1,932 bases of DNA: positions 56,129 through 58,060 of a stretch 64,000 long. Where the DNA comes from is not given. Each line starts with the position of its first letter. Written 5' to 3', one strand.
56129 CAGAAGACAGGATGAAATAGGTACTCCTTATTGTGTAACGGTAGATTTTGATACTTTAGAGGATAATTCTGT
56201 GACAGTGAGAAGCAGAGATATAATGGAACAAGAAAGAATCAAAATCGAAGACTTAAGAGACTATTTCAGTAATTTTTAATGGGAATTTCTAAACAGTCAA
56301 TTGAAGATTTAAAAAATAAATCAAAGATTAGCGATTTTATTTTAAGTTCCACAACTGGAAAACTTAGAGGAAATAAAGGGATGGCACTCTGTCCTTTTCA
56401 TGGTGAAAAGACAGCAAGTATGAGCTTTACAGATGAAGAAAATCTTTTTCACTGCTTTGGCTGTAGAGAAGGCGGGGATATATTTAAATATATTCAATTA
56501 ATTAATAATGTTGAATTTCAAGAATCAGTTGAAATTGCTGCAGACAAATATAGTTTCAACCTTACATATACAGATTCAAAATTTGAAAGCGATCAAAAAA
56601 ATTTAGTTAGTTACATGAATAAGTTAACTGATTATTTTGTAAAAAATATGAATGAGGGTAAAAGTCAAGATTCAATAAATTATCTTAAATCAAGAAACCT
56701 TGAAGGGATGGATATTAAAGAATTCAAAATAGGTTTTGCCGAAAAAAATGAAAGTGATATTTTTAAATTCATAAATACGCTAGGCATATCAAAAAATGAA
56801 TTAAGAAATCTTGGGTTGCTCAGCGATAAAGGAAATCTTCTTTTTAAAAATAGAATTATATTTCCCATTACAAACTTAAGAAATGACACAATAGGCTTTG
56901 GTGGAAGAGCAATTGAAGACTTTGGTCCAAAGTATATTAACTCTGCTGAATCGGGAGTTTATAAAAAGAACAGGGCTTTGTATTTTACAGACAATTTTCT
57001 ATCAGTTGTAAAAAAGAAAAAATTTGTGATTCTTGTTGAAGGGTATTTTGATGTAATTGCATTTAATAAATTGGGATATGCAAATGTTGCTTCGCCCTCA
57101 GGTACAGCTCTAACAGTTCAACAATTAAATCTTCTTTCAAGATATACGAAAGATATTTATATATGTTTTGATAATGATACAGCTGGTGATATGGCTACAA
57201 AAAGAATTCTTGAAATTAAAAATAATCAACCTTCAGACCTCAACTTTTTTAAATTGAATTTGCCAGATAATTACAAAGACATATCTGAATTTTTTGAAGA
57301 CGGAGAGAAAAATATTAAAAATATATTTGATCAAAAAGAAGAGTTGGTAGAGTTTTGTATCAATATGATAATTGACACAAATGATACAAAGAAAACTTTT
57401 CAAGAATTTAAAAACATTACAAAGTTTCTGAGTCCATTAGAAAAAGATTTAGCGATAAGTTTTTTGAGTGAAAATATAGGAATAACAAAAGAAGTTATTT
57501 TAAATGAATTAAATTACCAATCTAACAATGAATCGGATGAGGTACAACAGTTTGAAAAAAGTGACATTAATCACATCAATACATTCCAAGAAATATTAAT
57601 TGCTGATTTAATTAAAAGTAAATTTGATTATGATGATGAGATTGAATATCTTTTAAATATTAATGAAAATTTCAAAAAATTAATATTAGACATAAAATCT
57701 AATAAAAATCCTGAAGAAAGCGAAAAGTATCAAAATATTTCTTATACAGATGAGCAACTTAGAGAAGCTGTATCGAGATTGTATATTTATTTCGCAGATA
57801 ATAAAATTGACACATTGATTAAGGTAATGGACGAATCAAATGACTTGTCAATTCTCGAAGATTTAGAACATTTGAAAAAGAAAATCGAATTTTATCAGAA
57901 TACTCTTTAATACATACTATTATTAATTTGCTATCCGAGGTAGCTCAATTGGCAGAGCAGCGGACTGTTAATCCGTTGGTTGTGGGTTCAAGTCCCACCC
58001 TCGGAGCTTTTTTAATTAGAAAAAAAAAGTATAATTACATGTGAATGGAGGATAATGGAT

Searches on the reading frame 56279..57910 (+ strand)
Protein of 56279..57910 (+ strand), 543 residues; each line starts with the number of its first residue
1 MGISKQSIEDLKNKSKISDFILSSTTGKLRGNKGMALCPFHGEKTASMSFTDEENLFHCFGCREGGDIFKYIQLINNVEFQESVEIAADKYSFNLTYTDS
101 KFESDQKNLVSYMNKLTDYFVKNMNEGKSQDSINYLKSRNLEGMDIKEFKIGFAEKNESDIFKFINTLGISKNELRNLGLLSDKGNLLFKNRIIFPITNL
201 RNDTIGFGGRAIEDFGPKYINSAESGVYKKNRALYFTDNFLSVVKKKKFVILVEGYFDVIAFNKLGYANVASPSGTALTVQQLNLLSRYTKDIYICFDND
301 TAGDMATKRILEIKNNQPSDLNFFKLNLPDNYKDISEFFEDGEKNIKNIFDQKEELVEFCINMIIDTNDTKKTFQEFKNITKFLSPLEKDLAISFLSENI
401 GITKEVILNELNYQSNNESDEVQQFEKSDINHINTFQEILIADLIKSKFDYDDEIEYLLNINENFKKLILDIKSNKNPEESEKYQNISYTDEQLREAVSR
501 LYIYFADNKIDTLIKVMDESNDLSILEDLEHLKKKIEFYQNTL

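Call 4: search_protein_families(library=pfam, proteins=[window:56279-57910:+], max_evalue=0.01)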
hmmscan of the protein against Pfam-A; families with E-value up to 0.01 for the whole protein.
window:56279-57910:+ (543 aa): 6 families
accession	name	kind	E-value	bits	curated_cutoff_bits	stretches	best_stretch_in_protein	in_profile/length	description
PF08275.17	DNAG_N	-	2.2e-30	105.8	26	1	119-237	1-124/128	DNA primase catalytic core, N-terminal domain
PF01807.25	Zn_ribbon_DnaG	-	6.9e-26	90.4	24.9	1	4-98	2-96/98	CHC2 zinc finger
PF13155.12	Toprim_2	-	7.4e-20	71.6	22.1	1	251-338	1-87/88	Toprim-like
PF13662.12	Toprim_4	-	4.4e-16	59.3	25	1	250-314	3-74/85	Toprim domain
PF01751.28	Toprim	-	8.9e-14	51.9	23.1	1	250-323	2-93/96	Toprim domain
PF13362.12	Toprim_3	-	0.0005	20.9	27.2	1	250-312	2-65/95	Toprim domain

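Call 9: find_related_loci(query=window:56279-57910:+, collection=genome_contigs, flank=10000)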
Query window:56279-57910:+ (543 aa) in genome_contigs; peptide patterns used: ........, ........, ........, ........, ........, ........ (x = any residue, [..] = any of these).
110 stretches matched a pattern; 25 encode a relative of the query (tblastn E <= 1e-3); 25 distinct loci.
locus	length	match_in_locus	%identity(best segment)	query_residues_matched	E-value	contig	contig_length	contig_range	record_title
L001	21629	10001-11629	95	1-543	0e+0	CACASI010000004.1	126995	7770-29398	uncultured Candidatus Actinomarina sp. isolate AG-349-C02 genome assembly, contig: AG-349-C02_NODE_4, whole genome shotg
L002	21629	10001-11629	96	1-543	0e+0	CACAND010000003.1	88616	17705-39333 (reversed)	uncultured Candidatus Actinomarina sp. isolate AG-343-O04 genome assembly, contig: AG-343-O04_NODE_3, whole genome shotg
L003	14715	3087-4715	95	1-543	0e+0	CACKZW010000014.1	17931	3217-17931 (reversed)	uncultured Candidatus Actinomarina sp. isolate AG-461-C10 genome assembly, contig: AG-461-C10_NODE_14, whole genome shot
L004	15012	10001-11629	86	1-543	0e+0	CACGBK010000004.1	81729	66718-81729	uncultured Candidatus Actinomarina sp. isolate AG-422-C10 genome assembly, contig: AG-422-C10_NODE_4, whole genome shotg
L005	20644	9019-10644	86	1-543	0e+0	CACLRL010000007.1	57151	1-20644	uncultured Candidatus Actinomarina sp. isolate AG-470-F09 genome assembly, contig: AG-470-F09_NODE_7, whole genome shotg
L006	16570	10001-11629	73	1-543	0e+0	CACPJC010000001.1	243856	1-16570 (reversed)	MAG: uncultured Candidatus Actinomarina sp. isolate AG-913-G17 genome assembly, contig: AG-913-G17_NODE_1, whole genome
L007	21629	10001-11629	71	1-543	0e+0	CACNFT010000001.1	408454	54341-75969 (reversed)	MAG: uncultured Candidatus Actinomarina sp. isolate AG-920-J05 genome assembly, contig: AG-920-J05_NODE_1, whole genome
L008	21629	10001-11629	73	1-543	0e+0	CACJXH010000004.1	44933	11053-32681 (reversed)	uncultured Candidatus Actinomarina sp. isolate AG-453-E11 genome assembly, contig: AG-453-E11_NODE_4, whole genome shotg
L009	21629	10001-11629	73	1-543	0e+0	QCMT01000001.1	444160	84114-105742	OCS155 cluster bacterium AG-422-J23 Ga0171672_11, whole genome shotgun sequence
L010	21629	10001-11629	72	1-543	0e+0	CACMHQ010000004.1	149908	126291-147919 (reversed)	MAG: uncultured Candidatus Actinomarina sp. isolate AG-891-I09 genome assembly, contig: AG-891-I09_NODE_4, whole genome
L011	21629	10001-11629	72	1-543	0e+0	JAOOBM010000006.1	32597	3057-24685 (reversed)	Acidimicrobiaceae bacterium isolate AH-736-J19 AH-736-J19_NODE_6, whole genome shotgun sequence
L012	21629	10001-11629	72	1-543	0e+0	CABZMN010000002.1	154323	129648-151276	MAG: uncultured Candidatus Actinomarina sp. isolate AG-337-K14 genome assembly, contig: AG-337-K14_NODE_2, whole genome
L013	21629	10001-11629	70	1-543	0e+0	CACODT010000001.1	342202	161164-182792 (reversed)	MAG: uncultured Candidatus Actinomarina sp. isolate AH-321-A09 genome assembly, contig: AH-321-A09_NODE_1, whole genome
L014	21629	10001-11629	72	1-543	0e+0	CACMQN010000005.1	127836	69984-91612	MAG: uncultured Candidatus Actinomarina sp. isolate AG-919-G14 genome assembly, contig: AG-919-G14_NODE_5, whole genome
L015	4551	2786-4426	62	1-543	0e+0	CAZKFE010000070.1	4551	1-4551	MAG TPA_asm: uncultured Candidatus Actinomarina sp. isolate SRP077602_co4_282 genome assembly, contig: NODE_39742_length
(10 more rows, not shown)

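Call 21: search_protein_families(library=pfam, proteins=[L008:17026-18207:-, L010:18189-19418:+, L010:19406-20350:+, L010:20343-21404:-], max_evalue=0.001)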
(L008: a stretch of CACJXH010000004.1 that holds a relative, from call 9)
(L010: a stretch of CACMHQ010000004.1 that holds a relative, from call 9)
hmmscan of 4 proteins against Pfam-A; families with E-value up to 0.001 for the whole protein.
L008:17026-18207:- (393 aa): 4 families
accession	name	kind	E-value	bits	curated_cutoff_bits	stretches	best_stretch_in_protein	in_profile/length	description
PF00534.26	Glycos_transf_1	-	9e-17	61.6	26.4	1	196-339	13-159/172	Glycosyl transferases group 1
PF13692.12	Glyco_trans_1_4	-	2.1e-12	47.9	27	1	200-337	3-141/142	Glycosyl transferases group 1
PF13477.12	Glyco_trans_4_2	-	5.5e-06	27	23.4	1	13-139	2-129/139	Glycosyl transferase 4-like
PF06925.17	MGDG_synth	-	0.00025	21.6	25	0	29-98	26-101/169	Monogalactosyldiacylglycerol (MGDG) synthase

L010:18189-19418:+ (409 aa): 4 families
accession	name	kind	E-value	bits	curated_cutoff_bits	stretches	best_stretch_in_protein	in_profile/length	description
PF03721.20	UDPG_MGDP_dh_N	-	3.7e-49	167.3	27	1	10-190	1-187/187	UDP-glucose/GDP-mannose dehydrogenase family, NAD binding domain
PF00984.24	UDPG_MGDP_dh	-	4.4e-24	84.9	25.4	1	206-296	3-93/94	UDP-glucose/GDP-mannose dehydrogenase family, central domain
PF03720.21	UDPG_MGDP_dh_C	-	2.7e-09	37.7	30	1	320-366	2-48/103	UDP-glucose/GDP-mannose dehydrogenase family, UDP binding domain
PF02558.23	ApbA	-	0.00011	22.3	22.2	1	12-97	1-77/150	Ketopantoate reductase PanE/ApbA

L010:19406-20350:+ (314 aa): 7 families
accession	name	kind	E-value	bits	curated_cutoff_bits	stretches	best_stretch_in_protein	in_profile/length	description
PF16363.11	GDP_Man_Dehyd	-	1.5e-54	186.2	27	1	8-304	2-332/332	GDP-mannose 4,6 dehydratase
PF01370.27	Epimerase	-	1.7e-51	175.4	20.9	1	6-241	1-240/240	NAD dependent epimerase/dehydratase family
PF01073.25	3Beta_HSD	-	1.1e-15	57.8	22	1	7-225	1-224/280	3-beta hydroxysteroid dehydrogenase/isomerase family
PF02719.21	Polysacc_synt_2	-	1.5e-09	37.9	20.2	1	6-116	1-124/293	Polysaccharide biosynthesis protein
PF04321.23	RmlD_sub_bind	-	1.1e-08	35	27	1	4-264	1-237/287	RmlD substrate binding domain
PF07993.18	NAD_binding_4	-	2e-08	34.1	20.1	0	62-180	81-209/258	Male sterility protein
PF00106.31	adh_short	-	8.4e-05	22.6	26.6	1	6-73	3-71/195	short chain dehydrogenase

L010:20343-21404:- (353 aa): 2 families
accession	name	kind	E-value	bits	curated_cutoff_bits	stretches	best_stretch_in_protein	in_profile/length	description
PF00534.26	Glycos_transf_1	-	6.4e-05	23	26.4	1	168-268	4-105/172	Glycosyl transferases group 1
PF13477.12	Glyco_trans_4_2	-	0.00066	20.3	23.4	0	17-99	9-91/139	Glycosyl transferase 4-like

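Call 22: search_protein_families(library=ncbifam, proteins=[L008:17026-18207:-, L010:18189-19418:+, L010:19406-20350:+, L010:20343-21404:-], max_evalue=0.00001)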
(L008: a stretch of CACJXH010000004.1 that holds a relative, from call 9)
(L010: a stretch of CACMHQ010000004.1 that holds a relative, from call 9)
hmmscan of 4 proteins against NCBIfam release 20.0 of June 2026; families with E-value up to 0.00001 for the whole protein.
L008:17026-18207:- (393 aa): 4 families
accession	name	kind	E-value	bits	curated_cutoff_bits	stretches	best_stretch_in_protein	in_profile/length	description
TIGR03088.1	stp2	hypoth_equivalog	5.4e-08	32.3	409.05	1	239-379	238-371/374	TIGR03088 family PEP-CTERM/XrtA system glycosyltransferase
NF047684.1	TeichurnBiosyTuaC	equivalog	1e-06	28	550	1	200-378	221-386/391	teichuronic acid biosynthesis protein TuaC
NF053513.1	Gtran_IagA_BgsA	equivalog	1e-06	28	460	1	189-342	150-303/333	LTA glycolipid anchor biosynthesis glycosyltransferase, IagA/BgsA family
TIGR03999.1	thiol_BshA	equivalog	1.4e-06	27.5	273.7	1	241-381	240-373/375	N-acetyl-alpha-D-glucosaminyl L-malate synthase BshA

L010:18189-19418:+ (409 aa): 7 families
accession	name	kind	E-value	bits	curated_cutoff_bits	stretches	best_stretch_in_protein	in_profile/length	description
TIGR03026.1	NDP-sugDHase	subfamily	1.8e-94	316.8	189.8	1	10-367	1-365/413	nucleotide sugar dehydrogenase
NF047673.2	TeichurnBiosyTuaD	equivalog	2.1e-69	234.7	700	1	11-363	3-358/439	UDP-glucose 6-dehydrogenase TuaD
NF041297.1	UDPGDh_AglM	equivalog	2.7e-63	214.4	670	1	10-374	1-375/429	UDP-glucose 6-dehydrogenase AglM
NF011631.0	PRK15057.1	equivalog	8.9e-44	150.1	757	1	10-366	1-347/388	UDP-glucose 6-dehydrogenase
NF040825.1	UDPMaNacDH_Arch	equivalog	6.9e-36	124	750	1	10-360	1-353/418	UDP-N-acetyl-D-mannosamine dehydrogenase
NF008286.0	PRK11064.1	equivalog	5.8e-23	81.1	459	1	11-351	5-357/420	UDP-N-acetyl-D-mannosamine dehydrogenase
NF011729.0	PRK15182.1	equivalog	1.8e-11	43.4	592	1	7-364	4-363/425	Vi polysaccharide biosynthesis UDP-N-acetylglucosamine C-6 dehydrogenase TviB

L010:19406-20350:+ (314 aa): 23 families
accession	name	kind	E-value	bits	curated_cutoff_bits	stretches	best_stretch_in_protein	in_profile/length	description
TIGR01181.1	dTDP_gluc_dehyt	equivalog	2.5e-47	161.5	365.1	1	6-310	2-313/321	dTDP-glucose 4,6-dehydratase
TIGR01179.1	galE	equivalog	2.1e-37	128.7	262.3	1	5-311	1-328/332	UDP-glucose 4-epimerase GalE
NF008872.0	PRK11908.1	equivalog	6.4e-36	124.1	294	1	4-311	2-338/349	bifunctional UDP-4-keto-pentose/UDP-xylose synthase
TIGR04180.1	EDH_00030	hypoth_equivalog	3.3e-34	118.3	475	1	6-293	1-294/297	NAD-dependent 4,6-dehydratase LegB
NF011728.1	PRK15181.1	equivalog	5.1e-32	111.2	760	1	6-310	18-339/348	Vi polysaccharide biosynthesis UDP-N-acetylglucosaminuronic acid C-4 epimerase TviC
NF005998.1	PRK08125.1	equivalog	9.8e-31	106.8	777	1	5-307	317-648/649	bifunctional UDP-4-amino-4-deoxy-L-arabinose formyltransferase/UDP-glucuronic acid oxidase ArnA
TIGR02197.1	heptose_epim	equivalog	9e-29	100.6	274.6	1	6-310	1-315/316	ADP-glyceromanno-heptose 6-epimerase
NF007490.0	PRK10084.1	subfamily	1.5e-27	96.5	649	1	4-308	1-334/361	dTDP-glucose 4,6-dehydratase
NF007582.0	PRK10217.1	equivalog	5e-26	91.6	698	1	5-308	3-331/355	dTDP-glucose 4,6-dehydratase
NF007956.0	PRK10675.1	subfamily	1e-18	67.6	394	1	4-309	1-330/338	UDP-glucose 4-epimerase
NF047922.1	GDPFucSynFcl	equivalog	1.8e-17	63.8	500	1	5-310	4-303/308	GDP-L-fucose synthase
TIGR02622.1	CDP_4_6_dhtase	equivalog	3.7e-17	62.5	278.45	1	5-310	6-332/352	CDP-glucose 4,6-dehydratase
NF008360.0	PRK11150.1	equivalog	1.9e-13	50.3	452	1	6-286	2-279/310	ADP-glyceromanno-heptose 6-epimerase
TIGR01472.1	gmd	equivalog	3e-13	49.7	415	1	7-261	4-270/342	GDP-mannose 4,6-dehydratase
NF041015.1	UDPsulfquin_syn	equivalog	3.3e-13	49.4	575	1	166-299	200-354/384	UDP-sulfoquinovose synthase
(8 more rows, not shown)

L010:20343-21404:- (353 aa): 1 family
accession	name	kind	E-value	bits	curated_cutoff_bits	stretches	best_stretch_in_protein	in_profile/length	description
NF038255.1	exopoly_VpsD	equivalog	2.4e-08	33.3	300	1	52-281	70-307/381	VpsD family glycosyltransferase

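Call 23: find_related_loci(query=L010:18189-19418:+, collection=metagenome_contigs, flank=10000)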
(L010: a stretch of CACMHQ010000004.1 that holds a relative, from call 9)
Query L010:18189-19418:+ (409 aa) in metagenome_contigs; peptide patterns used: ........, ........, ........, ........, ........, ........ (x = any residue, [..] = any of these).
176 stretches matched a pattern; 25 encode a relative of the query (tblastn E <= 1e-3); 25 distinct loci.
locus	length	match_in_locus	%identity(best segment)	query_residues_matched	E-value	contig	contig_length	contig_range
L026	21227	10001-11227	99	1-409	0e+0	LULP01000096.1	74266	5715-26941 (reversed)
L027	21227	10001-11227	98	1-409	0e+0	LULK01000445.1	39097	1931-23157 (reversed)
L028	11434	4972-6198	98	1-409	0e+0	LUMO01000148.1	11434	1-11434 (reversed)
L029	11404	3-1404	98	1-409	0e+0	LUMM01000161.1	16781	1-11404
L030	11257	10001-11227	94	1-409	0e+0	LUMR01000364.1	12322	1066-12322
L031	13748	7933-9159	91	1-409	0e+0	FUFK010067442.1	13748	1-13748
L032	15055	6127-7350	91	1-408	0e+0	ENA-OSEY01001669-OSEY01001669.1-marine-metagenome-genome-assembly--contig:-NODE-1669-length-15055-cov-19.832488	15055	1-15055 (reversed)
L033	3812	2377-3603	90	1-409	0e+0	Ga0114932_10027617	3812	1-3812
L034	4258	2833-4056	90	1-408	0e+0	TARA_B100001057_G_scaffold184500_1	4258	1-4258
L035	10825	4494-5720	89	1-409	0e+0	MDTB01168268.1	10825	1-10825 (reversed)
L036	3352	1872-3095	90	1-408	0e+0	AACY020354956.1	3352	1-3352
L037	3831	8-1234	89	1-409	0e+0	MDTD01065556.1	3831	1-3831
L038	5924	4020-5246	88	1-409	0e+0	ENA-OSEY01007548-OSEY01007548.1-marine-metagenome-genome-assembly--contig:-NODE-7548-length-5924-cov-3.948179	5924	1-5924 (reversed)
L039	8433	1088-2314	87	1-409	0e+0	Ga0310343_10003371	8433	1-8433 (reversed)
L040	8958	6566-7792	87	1-409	0e+0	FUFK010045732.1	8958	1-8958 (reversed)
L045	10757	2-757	98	158-409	2e-162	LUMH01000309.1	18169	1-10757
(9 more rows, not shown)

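Call 39: search_protein_families(library=pfam, proteins=[L026:13067-14209:-, L026:14217-15179:-, L027:15087-16070:-, L029:6699-7751:+, L029:7795-8727:+, L029:9100-10068:+, L029:10065-11222:+, L045:9919-10755:+, L032:14657-15055:+], max_evalue=0.001)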
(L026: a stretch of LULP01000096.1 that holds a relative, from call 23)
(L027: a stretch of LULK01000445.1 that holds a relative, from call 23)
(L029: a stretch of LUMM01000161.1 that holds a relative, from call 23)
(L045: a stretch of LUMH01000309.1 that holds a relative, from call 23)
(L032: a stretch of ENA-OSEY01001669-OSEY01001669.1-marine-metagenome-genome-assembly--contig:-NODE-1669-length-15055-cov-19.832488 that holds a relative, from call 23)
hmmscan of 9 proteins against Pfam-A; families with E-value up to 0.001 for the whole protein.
L026:13067-14209:- (380 aa): 4 families
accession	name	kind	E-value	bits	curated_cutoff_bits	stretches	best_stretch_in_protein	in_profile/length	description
PF00534.26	Glycos_transf_1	-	9e-36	123.4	26.4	1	196-351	13-170/172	Glycosyl transferases group 1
PF13692.12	Glyco_trans_1_4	-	9.1e-22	78.3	27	1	200-321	3-125/142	Glycosyl transferases group 1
PF13439.12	Glyco_transf_4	-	5.9e-06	26.8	28.5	1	15-184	2-166/170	Glycosyltransferase Family 4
PF13524.12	Glyco_trans_1_2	-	0.00028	21.3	25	1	216-360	5-135/144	Glycosyl transferase-like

L026:14217-15179:- (320 aa): 10 families
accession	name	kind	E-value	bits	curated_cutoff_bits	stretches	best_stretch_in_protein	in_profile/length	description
PF01370.27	Epimerase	-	3.7e-45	154.7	20.9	1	6-244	1-240/240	NAD dependent epimerase/dehydratase family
PF16363.11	GDP_Man_Dehyd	-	5e-40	138.4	27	1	7-312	1-331/332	GDP-mannose 4,6 dehydratase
PF01073.25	3Beta_HSD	-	6.2e-18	65.3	22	1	7-164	1-160/280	3-beta hydroxysteroid dehydrogenase/isomerase family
PF02719.21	Polysacc_synt_2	-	2.3e-16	60.3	20.2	1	6-118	1-125/293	Polysaccharide biosynthesis protein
PF07993.18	NAD_binding_4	-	1.6e-10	41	20.1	1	68-182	86-209/258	Male sterility protein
PF04321.23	RmlD_sub_bind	-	2.2e-09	37.3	27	1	5-292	2-261/287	RmlD substrate binding domain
PF13460.12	NAD_binding_10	-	2e-08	34.7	27.2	1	10-139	1-116/184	NAD(P)H-binding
PF05368.20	NmrA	-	0.00021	21.4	27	1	4-79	3-78/298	NmrA-like family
PF03435.24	Sacchrp_dh_NADP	-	0.00078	20.2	25.1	0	11-82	5-80/129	Saccharopine dehydrogenase NADP binding domain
PF08659.16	KR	-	0.00081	19.8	22.6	0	6-65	3-69/180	KR domain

L027:15087-16070:- (327 aa): 6 families
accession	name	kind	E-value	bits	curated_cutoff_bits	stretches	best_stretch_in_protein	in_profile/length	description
PF16363.11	GDP_Man_Dehyd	-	2.7e-48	165.6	27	1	7-308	2-332/332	GDP-mannose 4,6 dehydratase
PF01370.27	Epimerase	-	8.4e-48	163.3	20.9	1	5-245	1-240/240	NAD dependent epimerase/dehydratase family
PF01073.25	3Beta_HSD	-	1.6e-16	60.6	22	1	6-229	1-224/280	3-beta hydroxysteroid dehydrogenase/isomerase family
PF04321.23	RmlD_sub_bind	-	1.3e-13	51.1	27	1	4-232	2-195/287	RmlD substrate binding domain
PF02719.21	Polysacc_synt_2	-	2.1e-11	44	20.2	1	5-164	1-148/293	Polysaccharide biosynthesis protein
PF07993.18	NAD_binding_4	-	1.7e-09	37.6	20.1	1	7-186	1-209/258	Male sterility protein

L029:6699-7751:+ (350 aa): 1 family
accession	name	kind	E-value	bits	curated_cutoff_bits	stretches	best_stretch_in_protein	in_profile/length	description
PF04932.20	Wzy_C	-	2e-12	47.6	31.7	1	151-285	5-148/149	O-Antigen ligase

L029:7795-8727:+ (310 aa): 5 families
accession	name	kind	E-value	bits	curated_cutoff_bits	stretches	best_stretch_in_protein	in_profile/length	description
PF01370.27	Epimerase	-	4.7e-34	118.3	20.9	1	3-218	1-238/240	NAD dependent epimerase/dehydratase family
PF16363.11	GDP_Man_Dehyd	-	8.7e-17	62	27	1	4-278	1-329/332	GDP-mannose 4,6 dehydratase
PF04321.23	RmlD_sub_bind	-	1.5e-16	60.8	27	1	1-251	1-245/287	RmlD substrate binding domain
PF01073.25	3Beta_HSD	-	7.3e-13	48.6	22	1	4-151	1-166/280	3-beta hydroxysteroid dehydrogenase/isomerase family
PF13460.12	NAD_binding_10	-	1e-07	32.5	27.2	1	7-145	1-134/184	NAD(P)H-binding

L029:9100-10068:+ (322 aa): 2 families
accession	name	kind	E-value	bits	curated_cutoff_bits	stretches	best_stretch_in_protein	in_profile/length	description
PF04321.23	RmlD_sub_bind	-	1.5e-14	54.2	27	1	24-309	2-281/287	RmlD substrate binding domain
PF01370.27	Epimerase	-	3.1e-09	37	20.9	1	26-169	2-150/240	NAD dependent epimerase/dehydratase family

L029:10065-11222:+ (385 aa): 1 family
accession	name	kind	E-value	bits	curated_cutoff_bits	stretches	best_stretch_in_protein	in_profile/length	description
PF02350.25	Epimerase_2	-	4.8e-74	249.7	30.6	1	24-358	3-346/347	UDP-N-acetylglucosamine 2-epimerase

L045:9919-10755:+ (279 aa): 2 families
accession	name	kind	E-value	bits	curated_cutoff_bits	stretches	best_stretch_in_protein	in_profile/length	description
PF13439.12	Glyco_transf_4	-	1.8e-06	28.5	28.5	1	21-200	7-164/170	Glycosyltransferase Family 4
PF00534.26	Glycos_transf_1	-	3.7e-05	23.8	26.4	1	209-262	9-65/172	Glycosyl transferases group 1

L032:14657-15055:+ (133 aa): 2 families
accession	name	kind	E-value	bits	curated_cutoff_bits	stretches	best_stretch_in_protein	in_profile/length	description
PF05523.17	FdtA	-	7.6e-07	29.4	23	1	12-123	12-116/131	WxcM-like, C-terminal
PF00908.23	dTDP_sugar_isom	-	1e-06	29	27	1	19-119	24-131/168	dTDP-4-dehydrorhamnose 3,5-epimerase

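Call 52: find_homologous_proteins(query=L029:7795-8727:+, max_evalue=1e-50)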
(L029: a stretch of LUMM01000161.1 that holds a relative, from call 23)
Query L029:7795-8727:+ (310 aa): 6284 proteins with E <= 1e-50 among 8000 candidates; the best 120 are listed.
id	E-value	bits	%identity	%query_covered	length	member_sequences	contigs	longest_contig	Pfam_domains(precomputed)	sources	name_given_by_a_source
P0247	1.2e-198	676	99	100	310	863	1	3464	PF04321.24,PF16363.12,PF01073.26,PF13460.13,PF01370.28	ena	-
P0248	3.4e-195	665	98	100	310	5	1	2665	PF04321.24,PF16363.12,PF01073.26,PF13460.13,PF01370.28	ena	-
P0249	1.3e-190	650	95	100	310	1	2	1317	PF04321.24,PF16363.12,PF01073.26,PF13460.13,PF01370.28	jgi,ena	-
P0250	2.7e-190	649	95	100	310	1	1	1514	PF04321.24,PF16363.12,PF01073.26,PF13460.13,PF01370.28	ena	-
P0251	3.2e-190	649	95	100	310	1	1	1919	PF04321.24,PF16363.12,PF01073.26,PF13460.13,PF01370.28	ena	-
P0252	3.5e-190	649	95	100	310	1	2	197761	PF04321.24,PF16363.12,PF01073.26,PF13460.13,PF01370.28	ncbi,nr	ncbi:SDR family oxidoreductase [Acidimicrobiaceae bacterium]|nr:SDR family oxidoreductase [Acidimicr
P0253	4.4e-190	648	95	100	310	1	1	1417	PF04321.24,PF16363.12,PF01073.26,PF13460.13,PF01370.28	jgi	-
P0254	4.4e-190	648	95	100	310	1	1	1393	PF04321.24,PF16363.12,PF01073.26,PF13460.13,PF01370.28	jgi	jgi:nucleoside-diphosphate-sugar epimerase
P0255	4.4e-190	648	95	100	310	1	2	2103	PF04321.24,PF16363.12,PF01073.26,PF13460.13,PF01370.28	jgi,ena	jgi:nucleoside-diphosphate-sugar epimerase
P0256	4.9e-190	648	95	100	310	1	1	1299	PF04321.24,PF16363.12,PF01073.26,PF13460.13,PF01370.28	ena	-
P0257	4.9e-190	648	95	100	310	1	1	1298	PF04321.24,PF16363.12,PF01073.26,PF13460.13,PF01370.28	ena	-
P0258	5.0e-190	648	95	100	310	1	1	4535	PF04321.24,PF16363.12,PF01073.26,PF13460.13,PF01370.28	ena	-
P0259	8.4e-190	647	95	100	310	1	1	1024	PF04321.24,PF16363.12,PF01073.26,PF13460.13,PF01370.28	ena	-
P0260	8.8e-190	647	95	100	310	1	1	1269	PF04321.24,PF16363.12,PF01073.26,PF13460.13,PF01370.28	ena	-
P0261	9.3e-190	647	95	100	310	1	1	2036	PF04321.24,PF16363.12,PF01073.26,PF13460.13,PF01370.28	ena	-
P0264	1.5e-189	647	95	100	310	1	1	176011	PF04321.24,PF16363.12,PF01073.26,PF13460.13,PF01370.28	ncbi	-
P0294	7.2e-185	631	91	95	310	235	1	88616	PF04321.24,PF16363.12,PF01073.26,PF13460.13,PF01370.28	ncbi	-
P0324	1.7e-183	627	91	100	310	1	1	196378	PF04321.24,PF16363.12,PF01073.26,PF13460.13,PF01370.28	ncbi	-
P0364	1.6e-156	538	76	95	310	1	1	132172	PF04321.24,PF16363.12,PF01073.26,PF13460.13,PF01370.28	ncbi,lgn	-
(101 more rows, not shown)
